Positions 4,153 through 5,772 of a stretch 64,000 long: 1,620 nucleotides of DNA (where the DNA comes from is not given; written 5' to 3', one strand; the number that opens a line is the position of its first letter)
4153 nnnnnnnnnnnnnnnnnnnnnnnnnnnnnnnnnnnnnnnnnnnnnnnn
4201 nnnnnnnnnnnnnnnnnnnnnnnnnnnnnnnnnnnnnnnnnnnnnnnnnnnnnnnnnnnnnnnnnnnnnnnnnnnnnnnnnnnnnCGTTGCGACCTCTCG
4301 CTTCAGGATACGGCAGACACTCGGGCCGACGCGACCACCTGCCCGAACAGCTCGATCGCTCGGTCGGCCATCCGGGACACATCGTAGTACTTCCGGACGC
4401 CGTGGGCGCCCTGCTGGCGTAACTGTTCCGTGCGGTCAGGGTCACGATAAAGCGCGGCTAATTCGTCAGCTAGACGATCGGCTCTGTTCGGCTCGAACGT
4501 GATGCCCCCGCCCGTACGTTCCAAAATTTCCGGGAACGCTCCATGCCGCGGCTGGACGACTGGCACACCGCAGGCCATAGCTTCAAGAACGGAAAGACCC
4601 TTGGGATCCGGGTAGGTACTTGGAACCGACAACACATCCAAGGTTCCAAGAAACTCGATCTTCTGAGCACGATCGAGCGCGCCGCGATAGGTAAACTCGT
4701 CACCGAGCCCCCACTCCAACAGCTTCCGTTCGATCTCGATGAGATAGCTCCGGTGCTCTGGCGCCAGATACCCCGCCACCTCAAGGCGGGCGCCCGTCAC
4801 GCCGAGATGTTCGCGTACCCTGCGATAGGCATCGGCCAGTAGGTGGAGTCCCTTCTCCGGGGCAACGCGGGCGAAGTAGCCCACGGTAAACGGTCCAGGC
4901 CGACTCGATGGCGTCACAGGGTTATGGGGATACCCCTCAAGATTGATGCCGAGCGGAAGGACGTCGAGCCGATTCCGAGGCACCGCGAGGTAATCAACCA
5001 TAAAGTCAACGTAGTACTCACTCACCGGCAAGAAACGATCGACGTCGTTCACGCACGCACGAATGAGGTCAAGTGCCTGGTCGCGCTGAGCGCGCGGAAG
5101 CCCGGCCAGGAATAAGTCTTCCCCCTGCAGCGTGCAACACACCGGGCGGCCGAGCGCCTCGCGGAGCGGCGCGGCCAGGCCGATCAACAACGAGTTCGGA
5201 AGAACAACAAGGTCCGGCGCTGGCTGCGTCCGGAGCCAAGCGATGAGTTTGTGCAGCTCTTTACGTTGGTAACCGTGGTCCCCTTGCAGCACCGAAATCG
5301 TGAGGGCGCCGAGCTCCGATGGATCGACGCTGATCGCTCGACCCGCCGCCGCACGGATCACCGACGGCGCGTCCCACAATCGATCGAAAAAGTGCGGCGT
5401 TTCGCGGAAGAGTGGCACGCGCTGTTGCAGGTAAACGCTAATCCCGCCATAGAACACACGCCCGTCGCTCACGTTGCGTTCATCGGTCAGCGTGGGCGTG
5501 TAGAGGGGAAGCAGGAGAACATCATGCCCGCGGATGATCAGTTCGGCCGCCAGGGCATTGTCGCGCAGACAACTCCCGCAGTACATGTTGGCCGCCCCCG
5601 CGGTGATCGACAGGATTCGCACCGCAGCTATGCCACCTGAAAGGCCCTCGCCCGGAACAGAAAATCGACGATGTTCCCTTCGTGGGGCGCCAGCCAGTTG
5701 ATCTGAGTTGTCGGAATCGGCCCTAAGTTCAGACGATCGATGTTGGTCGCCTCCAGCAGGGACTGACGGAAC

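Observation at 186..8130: Five-gene operon of unknown product: adenylating enzyme, ALDH-superfamily protein, CxxC glycosyltransferase and a MacB-type ABC exporter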

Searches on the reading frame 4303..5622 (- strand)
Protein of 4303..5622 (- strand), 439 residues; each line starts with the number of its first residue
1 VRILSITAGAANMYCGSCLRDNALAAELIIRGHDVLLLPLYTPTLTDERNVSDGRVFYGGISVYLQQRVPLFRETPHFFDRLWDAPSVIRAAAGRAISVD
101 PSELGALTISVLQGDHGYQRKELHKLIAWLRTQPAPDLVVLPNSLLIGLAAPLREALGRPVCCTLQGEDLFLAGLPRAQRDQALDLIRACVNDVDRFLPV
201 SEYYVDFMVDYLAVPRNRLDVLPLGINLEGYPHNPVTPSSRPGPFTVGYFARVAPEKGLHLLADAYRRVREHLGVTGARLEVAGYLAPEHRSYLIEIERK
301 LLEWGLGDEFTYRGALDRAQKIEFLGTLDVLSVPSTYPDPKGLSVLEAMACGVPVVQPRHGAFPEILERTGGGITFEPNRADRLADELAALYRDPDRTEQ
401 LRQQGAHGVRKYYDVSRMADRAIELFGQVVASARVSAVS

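Call 4: search_protein_families(library=pfam, proteins=[window:4303-5622:-], max_evalue=0.01)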
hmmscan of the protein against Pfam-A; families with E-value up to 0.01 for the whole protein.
window:4303-5622:- (439 aa): 6 families
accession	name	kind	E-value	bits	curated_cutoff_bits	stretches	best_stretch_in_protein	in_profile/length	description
PF00534.26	Glycos_transf_1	-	4.3e-24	85.4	26.4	1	242-405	13-169/172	Glycosyl transferases group 1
PF13692.12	Glyco_trans_1_4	-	3.4e-20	73.2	27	1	245-394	2-142/142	Glycosyl transferases group 1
PF13439.12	Glyco_transf_4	-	3.4e-12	47.1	28.5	1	120-229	58-169/170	Glycosyltransferase Family 4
PF13579.12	Glyco_trans_4_4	-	1.6e-10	42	29.7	1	24-225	10-158/158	Glycosyl transferase 4-like domain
PF13524.12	Glyco_trans_1_2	-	9.8e-07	29.3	25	1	310-421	29-141/144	Glycosyl transferase-like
PF20706.3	GT4-conflict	-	1.9e-05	24.2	26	1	225-370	180-323/385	Family 4 Glycosyltransferase in conflict systems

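Call 5: search_protein_families(library=ncbifam, proteins=[window:4303-5622:-], max_evalue=0.01)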
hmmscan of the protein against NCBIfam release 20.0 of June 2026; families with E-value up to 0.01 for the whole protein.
window:4303-5622:- (439 aa): 23 families
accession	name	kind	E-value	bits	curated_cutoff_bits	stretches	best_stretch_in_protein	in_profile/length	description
NF041876.1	EPS_EpsE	equivalog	1.3e-26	93.8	400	1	217-420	186-387/389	exopolysaccharide biosynthesis GT4 family glycosyltransferase EpsE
TIGR03088.1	stp2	hypoth_equivalog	2.5e-14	53.1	409.05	1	186-429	128-373/374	TIGR03088 family PEP-CTERM/XrtA system glycosyltransferase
TIGR03999.1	thiol_BshA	equivalog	2.3e-12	46.6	273.7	1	297-429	244-373/375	N-acetyl-alpha-D-glucosaminyl L-malate synthase BshA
TIGR04047.1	MSMEG_0565_glyc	hypoth_equivalog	2.4e-12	46.7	259.85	1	257-424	206-369/373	MSMEG_0565 family glycosyltransferase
TIGR04005.1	wcaL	equivalog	3.8e-12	45.8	537.6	1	195-393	176-369/406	colanic acid biosynthesis glycosyltransferase WcaL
TIGR02149.1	glgA_Coryne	subfamily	6.5e-12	45.3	302.4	1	191-430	142-391/391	glycogen synthase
NF038295.1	EPS_HpsP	equivalog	3.4e-11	42.8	550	1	246-429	209-387/388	hormogonium polysaccharide biosynthesis glycosyltransferase HpsP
NF053787.1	GlcN_PG_synth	equivalog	8e-11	41.4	480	1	342-429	275-359/361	N-acetylglucosaminyl phosphatidylglycerol synthase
NF038298.1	EPS_HpsO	equivalog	5.8e-10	38.5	575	1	244-429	201-387/388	hormogonium polysaccharide biosynthesis glycosyltransferase HpsO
NF012028.0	PRK15484.1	subfamily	1.5e-09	37.5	618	1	201-420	147-369/380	lipopolysaccharide N-acetylglucosaminyltransferase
NF041010.1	glycosy_Agl16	equivalog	4.2e-09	35.7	575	1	186-408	125-331/352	glycosylation protein Agl16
NF046085.1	XrtY_assoc_Gly1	equivalog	4.3e-09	35.7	400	1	239-430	204-385/387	XrtY-associated glycosyltransferase XYAG1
TIGR03449.1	mycothiol_MshA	equivalog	6.3e-09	35.2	462.5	1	205-411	176-386/406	D-inositol-3-phosphate glycosyltransferase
TIGR02472.1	sucr_P_syn_N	equivalog_domain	4.5e-08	32.3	576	1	335-415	347-427/439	sucrose-phosphate synthase, putative, glycosyltransferase domain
TIGR02470.1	sucr_synth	equivalog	2.3e-07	29.4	810.4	1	342-425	657-744/784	sucrose synthase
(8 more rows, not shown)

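Call 40: search_solved_structures(query=window:4303-5622:-, max_evalue=0.00001)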
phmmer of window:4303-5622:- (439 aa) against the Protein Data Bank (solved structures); distinct sequences matched with E-value up to 0.00001: 12.
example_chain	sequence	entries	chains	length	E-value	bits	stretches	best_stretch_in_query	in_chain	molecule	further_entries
4xso_B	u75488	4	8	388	2.1e-13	53.2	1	244-416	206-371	Alr3699 protein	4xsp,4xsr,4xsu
5i45_A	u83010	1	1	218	2.1e-12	49.9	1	241-433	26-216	Glycosyl transferases group 1 family protein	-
6kih_A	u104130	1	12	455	3.7e-12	49.1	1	177-433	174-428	Tll1590 protein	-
8x3q_C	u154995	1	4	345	3.2e-09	39.4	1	243-373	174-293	Glycosyl transferase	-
7fg9_A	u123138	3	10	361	3.4e-09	39.4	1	243-373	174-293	Glycosyl transferase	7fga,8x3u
7qsg_A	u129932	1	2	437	5.9e-09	38.6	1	192-427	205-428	D-inositol 3-phosphate glycosyltransferase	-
6tvp_A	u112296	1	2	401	6.4e-08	35.2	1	208-429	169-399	Alpha-maltose-1-phosphate synthase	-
5d00_A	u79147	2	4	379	1.3e-07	34.1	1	156-377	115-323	N-acetyl-alpha-D-glucosaminyl L-malate synthase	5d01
2jjm_A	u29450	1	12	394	6.8e-06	28.5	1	312-413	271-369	GLYCOSYL TRANSFERASE, GROUP 1 FAMILY PROTEIN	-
3mbo_A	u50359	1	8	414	7.4e-06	28.3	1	312-413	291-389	Glycosyltransferase, group 1 family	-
3okc_A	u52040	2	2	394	9.1e-06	28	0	304-420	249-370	GDP-mannose-dependent alpha-(1-6)-phosphatidylinositol monomannoside mannosyltransferase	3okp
3oka_A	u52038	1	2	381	9.3e-06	28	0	304-418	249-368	GDP-mannose-dependent alpha-(1-6)-phosphatidylinositol monomannoside mannosyltransferase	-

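Call 52: find_homologous_proteins(query=window:4303-5622:-, max_evalue=1e-20)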
Query window:4303-5622:- (439 aa): 7999 proteins with E <= 1e-20 among 8000 candidates; the best 120 are listed.
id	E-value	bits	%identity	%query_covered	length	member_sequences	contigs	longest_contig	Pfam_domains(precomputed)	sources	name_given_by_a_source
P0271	8.2e-290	979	99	100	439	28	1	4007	PF00534.27,PF13579.13,PF13524.13,PF13439.13,PF13692.13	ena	-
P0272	1.7e-232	790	81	97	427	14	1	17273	PF00534.27,PF13579.13,PF13439.13,PF13692.13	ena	-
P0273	2.5e-231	786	81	97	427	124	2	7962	PF00534.27,PF13579.13,PF13439.13,PF13692.13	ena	-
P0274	2.0e-226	770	79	100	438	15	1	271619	PF00534.27,PF13579.13,PF13524.13,PF13439.13,PF13692.13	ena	-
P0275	1.1e-225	768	79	100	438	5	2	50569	PF00534.27,PF13579.13,PF13524.13,PF13439.13,PF13692.13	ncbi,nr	ncbi:MAG: glycosyltransferase family 4 protein [Vicinamibacterales bacterium]|nr:hexosyltransferase 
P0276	7.5e-223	758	78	100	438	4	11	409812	PF00534.27,PF13579.13,PF13524.13,PF13439.13,PF20706.4,PF13692.13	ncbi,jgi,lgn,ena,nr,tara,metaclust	ncbi:MAG: glycosyltransferase family 4 protein [Vicinamibacterales bacterium]|jgi:glycosyltransferas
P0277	5.5e-222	755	78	100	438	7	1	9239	PF00534.27,PF13579.13,PF13524.13,PF13439.13,PF13692.13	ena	-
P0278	1.2e-220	751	77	100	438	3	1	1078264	PF00534.27,PF13579.13,PF13439.13,PF20706.4,PF13692.13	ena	-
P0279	1.7e-218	744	76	100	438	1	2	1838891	PF00534.27,PF13579.13,PF13439.13,PF13692.13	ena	-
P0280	2.5e-196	671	71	97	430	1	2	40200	PF00534.27,PF13579.13,PF13524.13,PF13439.13,PF13692.13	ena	-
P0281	1.1e-193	662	70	97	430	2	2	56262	PF00534.27,PF13579.13,PF13439.13,PF13692.13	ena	-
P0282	2.0e-192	658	67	100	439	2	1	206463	PF00534.27,PF13579.13,PF13439.13,PF13692.13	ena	-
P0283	2.5e-180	618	64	99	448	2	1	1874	PF00534.27,PF13579.13,PF13524.13,PF13439.13,PF13692.13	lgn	-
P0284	3.8e-179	614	64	97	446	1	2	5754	PF00534.27,PF13579.13,PF13524.13,PF13439.13,PF20706.4,PF13692.13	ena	-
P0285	1.0e-177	610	61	100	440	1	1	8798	PF00534.27,PF13579.13,PF13524.13,PF13439.13,PF13692.13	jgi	jgi:glycosyltransferase involved in cell wall biosynthesis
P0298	1.1e-174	600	61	98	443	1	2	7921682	PF00534.27,PF13579.13,PF13439.13,PF13692.13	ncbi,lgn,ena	ncbi:MAG: glycosyltransferase family 4 protein [Blastocatellia bacterium]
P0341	4.5e-171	588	62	100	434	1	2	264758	PF00534.27,PF13579.13,PF13439.13,PF13692.13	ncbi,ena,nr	ncbi:MAG TPA: glycosyltransferase family 4 protein [Bryobacteraceae bacterium]|nr:glycosyltransferas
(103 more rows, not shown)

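Call 53: find_encoding_contigs(protein=P0298, flank=10000, max_places=1)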
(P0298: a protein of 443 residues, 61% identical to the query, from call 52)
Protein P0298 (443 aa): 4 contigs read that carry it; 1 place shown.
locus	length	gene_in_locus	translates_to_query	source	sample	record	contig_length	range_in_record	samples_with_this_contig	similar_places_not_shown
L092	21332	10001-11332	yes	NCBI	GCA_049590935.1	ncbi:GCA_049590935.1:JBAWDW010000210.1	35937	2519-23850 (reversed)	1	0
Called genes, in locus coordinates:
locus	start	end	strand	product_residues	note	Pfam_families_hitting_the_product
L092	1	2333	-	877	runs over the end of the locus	PF00092:VWA (faint), PF13519:VWA_2 (faint)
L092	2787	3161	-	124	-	PF13451:zf_Tbcl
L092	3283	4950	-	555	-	PF25062:ARM_TT21_N (faint), PF13371:TPR_9 (faint), PF25063:ARM_TT21_C (faint), PF12895:ANAPC3 (faint), PF13174:TPR_6 (faint), PF14559:TPR_19 (weak), PF13432:TPR_16 (weak), PF14559:TPR_19, +11 more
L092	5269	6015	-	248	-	PF03372:Exo_endo_phos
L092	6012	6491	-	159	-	-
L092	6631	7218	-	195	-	PF05685:Uma2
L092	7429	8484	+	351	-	PF00501:AMP-binding (faint)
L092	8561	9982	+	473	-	PF00171:Aldedh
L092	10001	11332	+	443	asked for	PF13579:Glyco_trans_4_4, PF13439:Glyco_transf_4, PF00534:Glycos_transf_1, PF13692:Glyco_trans_1_4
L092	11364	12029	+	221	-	PF00005:ABC_tran, PF02463:SMC_N (faint)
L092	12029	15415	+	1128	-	PF12704:MacB_PCD (faint), PF02687:FtsX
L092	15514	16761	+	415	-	PF01011:PQQ (faint), PF13570:Beta-prop_ACSF4, PF13360:PQQ_2, PF13570:Beta-prop_ACSF4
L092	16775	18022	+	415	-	PF23727:Beta-prop_FAM234A_B (faint), PF01011:PQQ (faint), PF13360:PQQ_2, PF13570:Beta-prop_ACSF4, PF25293:Beta-prop_EMC1_N (weak)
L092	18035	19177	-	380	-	PF04945:YHS (weak)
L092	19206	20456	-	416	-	PF13360:PQQ_2, PF01011:PQQ (faint), PF13570:Beta-prop_ACSF4, PF25293:Beta-prop_EMC1_N (faint), PF13360:PQQ_2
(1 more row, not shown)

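Call 54: find_encoding_contigs(protein=P0341, flank=10000, max_places=1)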
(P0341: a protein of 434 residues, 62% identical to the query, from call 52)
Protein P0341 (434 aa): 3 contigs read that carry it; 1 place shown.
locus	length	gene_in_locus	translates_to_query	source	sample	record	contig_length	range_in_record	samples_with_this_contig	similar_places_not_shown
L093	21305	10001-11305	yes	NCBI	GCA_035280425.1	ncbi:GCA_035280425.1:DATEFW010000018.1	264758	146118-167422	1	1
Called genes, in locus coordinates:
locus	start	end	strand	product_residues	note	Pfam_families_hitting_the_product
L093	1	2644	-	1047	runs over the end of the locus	PF13620:CarboxypepD_reg, PF13715:CarbopepD_reg_2, PF22904:NOMO1-like_2nd (faint), PF25183:OMP_b-brl_4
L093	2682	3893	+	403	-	PF01011:PQQ (faint), PF13570:Beta-prop_ACSF4 (faint), PF13360:PQQ_2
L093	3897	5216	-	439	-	PF13570:Beta-prop_ACSF4 (faint), PF13360:PQQ_2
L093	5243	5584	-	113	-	PF00903:Glyoxalase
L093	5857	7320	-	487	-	PF13365:Trypsin_2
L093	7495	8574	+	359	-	PF00501:AMP-binding (faint)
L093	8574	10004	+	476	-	PF00171:Aldedh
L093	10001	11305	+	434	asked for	PF13579:Glyco_trans_4_4, PF13439:Glyco_transf_4, PF00534:Glycos_transf_1, PF13692:Glyco_trans_1_4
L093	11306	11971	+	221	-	PF00005:ABC_tran, PF02463:SMC_N (faint), PF13304:AAA_21 (faint)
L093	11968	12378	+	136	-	PF00903:Glyoxalase, PF18029:Glyoxalase_6 (weak)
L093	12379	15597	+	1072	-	PF02687:FtsX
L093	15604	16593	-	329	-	PF01156:IU_nuc_hydro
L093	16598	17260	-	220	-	-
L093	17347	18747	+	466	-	PF01406:tRNA-synt_1e, PF01921:tRNA-synt_1f (faint), PF09334:tRNA-synt_1g (faint), PF00133:tRNA-synt_1 (weak), PF09190:DALR_2, PF23493:CysS_C (weak)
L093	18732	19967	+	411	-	PF01053:Cys_Met_Meta_PP, PF00155:Aminotran_1_2 (weak), PF01041:DegT_DnrJ_EryC1 (weak)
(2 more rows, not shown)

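Call 80: search_protein_families(library=padloc, proteins=[window:4303-5622:-], max_evalue=0.001)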
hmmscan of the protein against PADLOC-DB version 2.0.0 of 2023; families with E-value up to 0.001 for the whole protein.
window:4303-5622:- (439 aa): 0 families

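Call 92: predict_structure(alignment_id=A4)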
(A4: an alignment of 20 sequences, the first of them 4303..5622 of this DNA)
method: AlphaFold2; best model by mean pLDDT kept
length: 439 residues; sequences in the alignment: 20
mean_pLDDT: 82.5   pTM: 0.81
mean pLDDT of the five models: 82.5, 82.3, 81.6, 81.2, 79.9
residues with pLDDT >= 90: 209; 70-90: 141; 50-70: 62; < 50: 27
segments of 3 or more residues with pLDDT < 50: 10-14, 43-56, 59-61
pLDDT, mean of each block of 10 residues (from residue 1): 78 51 88 85 40 45 60 68 63 56 78 82 83 91 87 93 83 83 94 94 86 93 88 70 85 88 97 89 87 97 97 91 93 78 85 92 83 93 96 93 95 94 96 64
secondary structure, 60 per line:
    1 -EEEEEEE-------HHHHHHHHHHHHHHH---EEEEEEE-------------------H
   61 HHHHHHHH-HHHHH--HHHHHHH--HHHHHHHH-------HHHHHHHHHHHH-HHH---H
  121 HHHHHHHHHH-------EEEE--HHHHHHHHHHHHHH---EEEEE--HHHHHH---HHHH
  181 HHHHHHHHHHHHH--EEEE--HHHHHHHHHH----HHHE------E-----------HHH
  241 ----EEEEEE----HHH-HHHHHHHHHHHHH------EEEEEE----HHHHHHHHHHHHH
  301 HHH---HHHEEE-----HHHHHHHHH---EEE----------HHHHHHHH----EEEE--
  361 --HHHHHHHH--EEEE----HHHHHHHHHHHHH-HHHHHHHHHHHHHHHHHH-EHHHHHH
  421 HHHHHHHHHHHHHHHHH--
elements in order: E2-8 H16-30 E34-40 H60-68 H70-74 H77-83 H86-93 H101-112 H120-130 E138-141 H144-157 E161-165 H168-173 H177-193 E196-199 H202-211 E245-250 H259-271 E278-283 H288-303 E310-312 H318-326 E330-332 H343-350 E355-358 H363-370 E373-376 H381-393 H395-412 H415-437

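Call 94: fold_search(model_id=the predicted structure, library=pdb)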
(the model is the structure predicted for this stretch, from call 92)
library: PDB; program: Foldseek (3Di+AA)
matches with E <= 10: 1536; with E <= 0.001: 471
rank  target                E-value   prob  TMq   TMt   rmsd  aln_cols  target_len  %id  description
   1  3c48_B                3.8e-18  1.00  0.44  0.48  11.6       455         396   16  Structure of the retaining glycosyltransferase MshA: The first step in mycothiol biosynthesis. Organism: Corynebacteri (released 2008-03-25)
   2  3c4q_A                2.4e-17  1.00  0.71  0.79   4.9       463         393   16  Structure of the retaining glycosyltransferase MshA : The first step in mycothiol biosynthesis. Organism : Corynebacte (released 2008-04-01)
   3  3c4q_B                5.9e-17  1.00  0.71  0.79   4.8       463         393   15  Structure of the retaining glycosyltransferase MshA : The first step in mycothiol biosynthesis. Organism : Corynebacte (released 2008-04-01)
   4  3c48_A                1.3e-16  1.00  0.44  0.48  11.3       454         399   16  Structure of the retaining glycosyltransferase MshA: The first step in mycothiol biosynthesis. Organism: Corynebacteri (released 2008-03-25)
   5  6tvp_B                2.9e-16  1.00  0.65  0.72   6.0       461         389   18  Structure of Mycobacterium smegmatis alpha-maltose-1-phosphate synthase GlgM (released 2020-04-22)
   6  6n1x                  4.5e-16  1.00  0.65  0.75   6.2       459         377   14  BshA from Staphylococcus aureus complexed with UDP and N-acetylglucosamine (released 2019-08-21)
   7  6tvp_A                7.2e-16  1.00  0.65  0.73   5.6       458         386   18  Structure of Mycobacterium smegmatis alpha-maltose-1-phosphate synthase GlgM (released 2020-04-22)
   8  6kih_A                1.1e-15  1.00  0.68  0.74   5.8       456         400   19  Sucrose-phosphate synthase (tll1590) from Thermosynechococcus elongatus (released 2020-05-27)
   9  5d01_B                2.0e-15  1.00  0.66  0.79   5.3       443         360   16  Crystal structure of BshA from B. subtilis complexed with N-acetylglucosaminyl-malate (released 2016-09-07)
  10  4xsu_B                2.0e-15  1.00  0.66  0.78   7.3       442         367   17  Crystal structure of Anabaena Alr3699/HepE in complex with UDP and glucose (released 2016-01-13)
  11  4xsu_A                2.4e-15  1.00  0.64  0.75   4.8       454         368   16  Crystal structure of Anabaena Alr3699/HepE in complex with UDP and glucose (released 2016-01-13)
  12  3mbo_B                2.7e-15  1.00  0.65  0.76   6.7       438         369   17  Crystal Structure of the Glycosyltransferase BaBshA bound with UDP and L-malate (released 2010-09-29)
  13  6kih_B                2.8e-15  1.00  0.68  0.75   5.7       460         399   18  Sucrose-phosphate synthase (tll1590) from Thermosynechococcus elongatus (released 2020-05-27)
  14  6d9t                  4.7e-15  1.00  0.67  0.78   5.1       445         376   16  BshA from Staphylococcus aureus complexed with UDP (released 2019-05-08)
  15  4xso_A                5.0e-15  1.00  0.68  0.81   6.3       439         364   17  Crystal structure of apo-form Alr3699/HepE from Anabaena sp. strain PCC 7120 (released 2016-01-13)
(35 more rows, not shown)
